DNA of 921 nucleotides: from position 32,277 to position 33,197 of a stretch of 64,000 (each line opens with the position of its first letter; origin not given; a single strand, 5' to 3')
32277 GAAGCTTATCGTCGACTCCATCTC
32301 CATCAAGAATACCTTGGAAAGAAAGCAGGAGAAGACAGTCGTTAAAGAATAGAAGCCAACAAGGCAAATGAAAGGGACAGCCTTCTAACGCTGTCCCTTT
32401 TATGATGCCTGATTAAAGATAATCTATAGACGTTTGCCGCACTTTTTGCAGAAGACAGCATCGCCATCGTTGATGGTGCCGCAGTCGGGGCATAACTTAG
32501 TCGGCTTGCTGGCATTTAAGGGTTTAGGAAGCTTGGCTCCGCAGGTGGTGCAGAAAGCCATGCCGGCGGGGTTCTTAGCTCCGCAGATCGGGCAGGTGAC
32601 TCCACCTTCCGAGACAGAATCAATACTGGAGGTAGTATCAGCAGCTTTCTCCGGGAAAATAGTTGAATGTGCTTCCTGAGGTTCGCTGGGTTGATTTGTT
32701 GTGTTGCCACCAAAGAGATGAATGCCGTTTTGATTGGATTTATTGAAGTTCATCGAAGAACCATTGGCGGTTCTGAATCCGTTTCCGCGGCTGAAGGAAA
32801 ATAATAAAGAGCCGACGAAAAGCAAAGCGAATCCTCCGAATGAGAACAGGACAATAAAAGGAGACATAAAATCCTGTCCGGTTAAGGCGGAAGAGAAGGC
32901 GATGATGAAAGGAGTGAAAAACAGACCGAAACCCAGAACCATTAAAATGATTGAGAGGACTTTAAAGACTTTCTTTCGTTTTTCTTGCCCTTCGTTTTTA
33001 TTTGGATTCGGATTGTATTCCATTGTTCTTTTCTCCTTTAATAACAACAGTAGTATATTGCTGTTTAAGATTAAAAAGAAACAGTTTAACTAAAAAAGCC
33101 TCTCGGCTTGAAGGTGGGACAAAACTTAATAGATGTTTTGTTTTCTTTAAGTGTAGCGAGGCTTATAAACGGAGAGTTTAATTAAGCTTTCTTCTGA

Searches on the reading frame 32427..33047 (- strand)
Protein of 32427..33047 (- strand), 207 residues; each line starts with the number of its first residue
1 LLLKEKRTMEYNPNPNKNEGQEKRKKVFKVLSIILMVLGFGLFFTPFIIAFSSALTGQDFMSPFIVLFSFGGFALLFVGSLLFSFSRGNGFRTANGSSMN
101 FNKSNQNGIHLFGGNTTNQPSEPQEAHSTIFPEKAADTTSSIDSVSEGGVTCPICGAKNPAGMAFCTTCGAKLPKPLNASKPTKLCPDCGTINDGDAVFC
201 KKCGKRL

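Call 3: search_protein_families(library=pfam, proteins=[window:32427-33047:-], max_evalue=1)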
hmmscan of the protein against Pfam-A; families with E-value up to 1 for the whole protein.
window:32427-33047:- (207 aa): 20 families
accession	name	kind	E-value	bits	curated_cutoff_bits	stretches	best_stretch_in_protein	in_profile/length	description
PF24463.1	DUF7577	-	6.9e-15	54.8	28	2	148-174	1-27/27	Domain of unknown function (DUF7577)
PF13240.11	Zn_Ribbon_1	-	1.4e-11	44.3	25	2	152-173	2-23/23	zinc-ribbon domain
PF12773.13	DZR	-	1.4e-10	41.6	27.3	1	152-204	1-45/45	Double zinc ribbon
PF13248.11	Zn_ribbon_3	-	2.5e-10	39.9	27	2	183-207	2-26/26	zinc-ribbon domain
PF24460.1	DUF7575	-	3.9e-06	26.6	28.5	2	147-174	1-28/28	Domain of unknown function (DUF7575)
PF18912.6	DZR_2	-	3.3e-05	24.1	27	1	151-203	9-55/56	Double zinc ribbon domain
PF17032.10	Zn_ribbon_15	-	8.4e-05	23.7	28.9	2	181-204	50-73/73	zinc-ribbon family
PF08271.17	Zn_Ribbon_TF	-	0.0016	18.4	29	1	151-183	2-39/43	TFIIB zinc-binding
PF07282.18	Cas12f1-like_TNB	-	0.0022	18.5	26.3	0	151-181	30-58/60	Cas12f1-like, TNB domain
PF18439.7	zf_UBZ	-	0.015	15.4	25.6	0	197-206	2-11/32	Ubiquitin-Binding Zinc Finger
PF19762.4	DUF6249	-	0.03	14.7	33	1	31-78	58-99/104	Domain of unknown function (DUF6249)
PF20990.2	DUF2207_C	-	0.031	14.4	33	1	22-96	132-196/247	Predicted membrane protein (DUF2207) C-terminal domain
PF14952.11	zf-tcix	-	0.055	13.5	31.2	1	184-201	11-28/42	Putative treble-clef, zinc-finger, Zn-binding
PF05495.17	zf-CHY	-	0.074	13.9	31.3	0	166-205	21-63/68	CHY zinc finger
PF07332.16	Phage_holin_3_6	-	0.21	12.1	28.4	1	17-79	23-83/116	Putative Actinobacterial Holin-X, holin superfamily III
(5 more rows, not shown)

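Call 4: search_protein_families(library=padloc, proteins=[window:32427-33047:-], max_evalue=1)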
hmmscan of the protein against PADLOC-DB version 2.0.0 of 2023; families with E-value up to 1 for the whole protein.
window:32427-33047:- (207 aa): 4 families
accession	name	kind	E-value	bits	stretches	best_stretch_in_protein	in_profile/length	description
PDLC01691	Cas12f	-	0.082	10.8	2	165-198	290-320/332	CAS-V-F; effector__SPE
PDLC00930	Cas12u1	-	0.19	8.5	1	148-179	491-522/533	Cas12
PDLC01674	Cas12f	-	0.2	8.7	1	165-200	318-351/389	CAS-V-F; effector__SPE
PDLC01678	Cas12f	-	0.2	8.7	1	165-200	318-351/389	Cas14c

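Call 9: search_protein_families(library=ncbifam, proteins=[window:32427-33047:-], max_evalue=0.1)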
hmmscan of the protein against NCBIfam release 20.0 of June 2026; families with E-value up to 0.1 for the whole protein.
window:32427-33047:- (207 aa): 9 families
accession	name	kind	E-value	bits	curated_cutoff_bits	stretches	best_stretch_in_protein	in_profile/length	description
NF003161.0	PRK04136.1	equivalog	0.00047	19.6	54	1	184-205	15-36/49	50S ribosomal protein L40e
NF042414.1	CLC_0170_fam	subfamily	0.00077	19.3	30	1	17-44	25-52/56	CLC_0170 family protein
NF041910.1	HVO_0416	equivalog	0.00092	19.1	80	1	183-204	34-55/58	HVO_0416 family zinc finger protein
NF011149.0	PRK14559.1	equivalog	0.0095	14.7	374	1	150-205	2-49/642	serine/threonine phosphatase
NF045510.1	4Cys_prefix_kin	domain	0.0096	16.2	24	1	158-173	11-26/26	4-Cys prefix domain-containing protein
NF040945.1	CCC_membrane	equivalog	0.025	14.9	65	1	2-52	32-80/99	CCC motif membrane protein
NF005651.0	PRK07418.1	subfamily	0.034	12.3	942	0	149-173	593-617/617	acetolactate synthase large subunit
NF049953.1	ribbon_DG_selen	exception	0.044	13.7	130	0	127-172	125-170/172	zinc ribbon-containing (seleno)protein DG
TIGR02605.1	CxxC_CxxC_SSSS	subfamily_domain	0.068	13.2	31.3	0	166-191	8-34/52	FmdB family zinc ribbon protein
